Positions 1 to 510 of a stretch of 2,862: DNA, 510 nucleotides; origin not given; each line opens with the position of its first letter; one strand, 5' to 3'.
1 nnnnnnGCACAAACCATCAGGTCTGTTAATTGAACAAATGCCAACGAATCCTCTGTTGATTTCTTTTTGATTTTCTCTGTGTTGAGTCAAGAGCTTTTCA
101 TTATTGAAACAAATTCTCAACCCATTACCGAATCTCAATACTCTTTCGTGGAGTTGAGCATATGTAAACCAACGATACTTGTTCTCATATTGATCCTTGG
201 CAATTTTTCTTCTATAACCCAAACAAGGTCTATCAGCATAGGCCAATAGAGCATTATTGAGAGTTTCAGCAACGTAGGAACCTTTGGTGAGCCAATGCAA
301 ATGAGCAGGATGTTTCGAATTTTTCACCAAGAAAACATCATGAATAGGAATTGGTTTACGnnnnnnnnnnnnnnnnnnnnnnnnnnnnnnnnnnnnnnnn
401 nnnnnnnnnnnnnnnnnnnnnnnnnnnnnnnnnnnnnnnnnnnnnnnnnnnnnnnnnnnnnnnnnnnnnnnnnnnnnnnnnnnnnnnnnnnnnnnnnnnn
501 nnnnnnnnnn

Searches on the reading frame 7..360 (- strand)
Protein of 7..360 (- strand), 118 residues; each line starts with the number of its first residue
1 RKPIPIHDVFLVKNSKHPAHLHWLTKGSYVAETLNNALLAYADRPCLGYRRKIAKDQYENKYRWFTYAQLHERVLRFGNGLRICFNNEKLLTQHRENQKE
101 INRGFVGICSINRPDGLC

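Call 9: find_homologous_proteins(query=window:7-360:-, max_evalue=10)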
Query window:7-360:-: 2 candidates shared short words with the query, none scored E <= 10.

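Call 51: search_solved_structures(query=A7, max_evalue=10, show_alignments=2)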
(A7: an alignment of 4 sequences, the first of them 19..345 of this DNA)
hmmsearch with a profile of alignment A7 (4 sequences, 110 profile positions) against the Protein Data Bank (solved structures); distinct sequences matched with E-value up to 10: 0.
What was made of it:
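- On Carboxylic acid reductase (A-T-R; NCBIfam NF041592): There are no PDB sequence hits for this piece (call 51).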
